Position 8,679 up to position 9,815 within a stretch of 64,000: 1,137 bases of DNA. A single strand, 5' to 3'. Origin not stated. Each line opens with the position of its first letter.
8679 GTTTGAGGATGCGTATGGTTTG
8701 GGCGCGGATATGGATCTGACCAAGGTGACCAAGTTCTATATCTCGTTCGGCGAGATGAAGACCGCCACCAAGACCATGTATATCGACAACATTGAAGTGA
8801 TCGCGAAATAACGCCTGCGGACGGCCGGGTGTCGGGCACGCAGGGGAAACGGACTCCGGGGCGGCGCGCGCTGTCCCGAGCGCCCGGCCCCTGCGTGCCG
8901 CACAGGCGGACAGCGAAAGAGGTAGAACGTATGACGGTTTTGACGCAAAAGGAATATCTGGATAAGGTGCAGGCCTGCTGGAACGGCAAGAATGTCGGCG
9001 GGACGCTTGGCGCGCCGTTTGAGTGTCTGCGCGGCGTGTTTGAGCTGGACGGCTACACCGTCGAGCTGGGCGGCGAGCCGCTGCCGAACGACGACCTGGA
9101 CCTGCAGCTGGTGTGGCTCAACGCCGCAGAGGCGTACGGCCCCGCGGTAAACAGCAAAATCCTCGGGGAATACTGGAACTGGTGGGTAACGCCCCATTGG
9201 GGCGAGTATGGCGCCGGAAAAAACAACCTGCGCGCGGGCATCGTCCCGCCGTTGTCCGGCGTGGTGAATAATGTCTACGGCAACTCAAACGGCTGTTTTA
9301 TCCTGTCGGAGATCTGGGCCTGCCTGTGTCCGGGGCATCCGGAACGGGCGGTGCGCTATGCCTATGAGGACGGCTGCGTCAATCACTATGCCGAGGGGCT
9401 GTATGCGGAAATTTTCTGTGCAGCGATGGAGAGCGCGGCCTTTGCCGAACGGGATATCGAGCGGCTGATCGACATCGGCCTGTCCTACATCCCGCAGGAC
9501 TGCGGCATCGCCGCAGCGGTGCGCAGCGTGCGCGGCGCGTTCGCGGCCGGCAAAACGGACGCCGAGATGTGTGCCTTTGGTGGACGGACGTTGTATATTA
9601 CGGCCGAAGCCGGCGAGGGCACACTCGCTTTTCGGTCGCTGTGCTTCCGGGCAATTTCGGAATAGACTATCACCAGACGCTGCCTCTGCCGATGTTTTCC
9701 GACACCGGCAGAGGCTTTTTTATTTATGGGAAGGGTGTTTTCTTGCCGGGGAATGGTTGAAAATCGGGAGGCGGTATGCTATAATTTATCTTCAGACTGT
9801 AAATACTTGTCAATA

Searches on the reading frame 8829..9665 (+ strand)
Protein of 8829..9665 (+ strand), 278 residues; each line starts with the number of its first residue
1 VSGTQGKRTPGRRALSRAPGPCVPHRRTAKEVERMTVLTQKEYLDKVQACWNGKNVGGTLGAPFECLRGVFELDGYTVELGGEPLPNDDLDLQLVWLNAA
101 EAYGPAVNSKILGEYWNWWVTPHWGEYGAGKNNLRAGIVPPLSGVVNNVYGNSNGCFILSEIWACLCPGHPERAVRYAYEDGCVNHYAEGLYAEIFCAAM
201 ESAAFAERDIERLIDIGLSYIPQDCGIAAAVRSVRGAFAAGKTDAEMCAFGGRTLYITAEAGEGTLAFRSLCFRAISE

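Call 3: search_protein_families(library=pfam, proteins=[window:8829-9665:+], max_evalue=0.01)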
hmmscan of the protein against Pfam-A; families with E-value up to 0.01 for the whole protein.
window:8829-9665:+ (278 aa): 1 family
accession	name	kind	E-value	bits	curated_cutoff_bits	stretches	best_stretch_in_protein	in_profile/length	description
PF03747.19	ADP_ribosyl_GH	-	1.8e-19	70.9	26.2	1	49-246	1-221/287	ADP-ribosylglycohydrolase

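Call 4: search_protein_families(library=ncbifam, proteins=[window:8829-9665:+], max_evalue=0.01)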
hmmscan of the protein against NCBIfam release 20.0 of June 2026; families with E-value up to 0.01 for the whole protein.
window:8829-9665:+ (278 aa): 0 families
